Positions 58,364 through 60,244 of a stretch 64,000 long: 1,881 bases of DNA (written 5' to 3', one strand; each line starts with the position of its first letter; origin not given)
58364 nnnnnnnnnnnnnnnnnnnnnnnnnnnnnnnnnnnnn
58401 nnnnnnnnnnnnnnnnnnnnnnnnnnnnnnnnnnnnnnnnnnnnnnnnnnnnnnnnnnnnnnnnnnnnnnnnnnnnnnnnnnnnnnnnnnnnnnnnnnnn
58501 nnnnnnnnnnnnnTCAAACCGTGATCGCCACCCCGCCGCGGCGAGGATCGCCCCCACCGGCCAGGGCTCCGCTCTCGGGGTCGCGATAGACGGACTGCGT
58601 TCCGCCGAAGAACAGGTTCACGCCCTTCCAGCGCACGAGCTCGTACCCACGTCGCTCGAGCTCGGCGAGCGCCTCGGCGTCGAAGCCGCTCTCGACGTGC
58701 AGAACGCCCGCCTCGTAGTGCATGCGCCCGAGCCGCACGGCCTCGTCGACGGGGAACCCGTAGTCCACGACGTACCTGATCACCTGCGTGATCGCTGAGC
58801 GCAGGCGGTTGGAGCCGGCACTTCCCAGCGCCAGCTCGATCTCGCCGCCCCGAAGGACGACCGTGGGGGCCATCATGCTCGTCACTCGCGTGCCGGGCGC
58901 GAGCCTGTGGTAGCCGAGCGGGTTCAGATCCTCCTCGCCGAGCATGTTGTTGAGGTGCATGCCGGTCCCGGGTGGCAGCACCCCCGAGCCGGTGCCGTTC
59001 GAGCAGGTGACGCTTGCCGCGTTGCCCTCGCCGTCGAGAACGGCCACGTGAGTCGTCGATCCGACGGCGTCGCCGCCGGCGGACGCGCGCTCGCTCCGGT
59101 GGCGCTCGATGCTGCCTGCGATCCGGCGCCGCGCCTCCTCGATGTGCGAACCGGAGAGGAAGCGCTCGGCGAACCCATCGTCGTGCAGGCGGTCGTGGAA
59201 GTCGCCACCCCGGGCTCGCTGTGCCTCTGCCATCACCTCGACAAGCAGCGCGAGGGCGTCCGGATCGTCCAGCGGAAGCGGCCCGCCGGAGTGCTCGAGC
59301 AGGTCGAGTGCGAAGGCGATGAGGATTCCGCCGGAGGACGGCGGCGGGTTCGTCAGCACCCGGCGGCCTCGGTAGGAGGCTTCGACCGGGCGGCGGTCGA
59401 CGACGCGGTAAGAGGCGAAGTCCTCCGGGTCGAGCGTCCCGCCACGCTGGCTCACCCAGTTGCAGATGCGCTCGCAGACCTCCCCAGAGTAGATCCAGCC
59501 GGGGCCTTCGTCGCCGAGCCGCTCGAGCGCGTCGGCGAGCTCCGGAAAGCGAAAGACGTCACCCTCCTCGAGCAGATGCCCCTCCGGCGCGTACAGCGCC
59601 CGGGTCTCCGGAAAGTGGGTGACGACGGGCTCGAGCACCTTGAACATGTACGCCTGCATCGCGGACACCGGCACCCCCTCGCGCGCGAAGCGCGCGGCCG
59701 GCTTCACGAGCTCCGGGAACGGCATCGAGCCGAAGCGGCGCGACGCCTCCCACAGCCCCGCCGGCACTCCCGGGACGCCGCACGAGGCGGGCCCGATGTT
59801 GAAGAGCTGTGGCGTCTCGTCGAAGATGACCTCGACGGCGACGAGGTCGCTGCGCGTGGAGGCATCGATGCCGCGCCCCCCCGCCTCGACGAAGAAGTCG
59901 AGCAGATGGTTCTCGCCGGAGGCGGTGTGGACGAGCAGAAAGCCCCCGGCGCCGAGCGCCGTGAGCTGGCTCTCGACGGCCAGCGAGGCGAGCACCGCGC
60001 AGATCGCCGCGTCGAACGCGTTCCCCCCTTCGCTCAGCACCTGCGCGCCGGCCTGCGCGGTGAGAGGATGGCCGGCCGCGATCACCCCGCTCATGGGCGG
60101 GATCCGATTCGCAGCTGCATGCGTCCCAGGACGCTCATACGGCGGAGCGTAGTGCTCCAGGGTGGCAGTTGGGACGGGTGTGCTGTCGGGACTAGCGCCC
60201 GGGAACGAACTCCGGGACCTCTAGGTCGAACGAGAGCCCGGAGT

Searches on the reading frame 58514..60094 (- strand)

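Call 3: search_protein_families(library=pfam, proteins=[window:58514-60094:-])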
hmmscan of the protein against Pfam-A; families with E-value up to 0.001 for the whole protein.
window:58514-60094:- (526 aa): 1 family
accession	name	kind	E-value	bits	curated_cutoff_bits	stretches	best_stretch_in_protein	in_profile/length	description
PF01019.26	G_glu_transpept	-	3.3e-109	366.4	27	1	18-521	2-512/512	Gamma-glutamyltranspeptidase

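Call 4: search_protein_families(library=ncbifam, proteins=[window:58514-60094:-])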
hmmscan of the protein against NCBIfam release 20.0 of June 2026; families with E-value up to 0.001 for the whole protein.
window:58514-60094:- (526 aa): 2 families
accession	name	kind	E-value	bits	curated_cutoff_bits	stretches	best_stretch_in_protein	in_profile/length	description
TIGR00066.1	g_glut_trans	equivalog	6.4e-109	364.8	357.85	1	3-518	1-518/518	gamma-glutamyltransferase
NF007187.0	PRK09615.1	equivalog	3.1e-63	214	990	1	3-518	50-572/581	gamma-glutamyltransferase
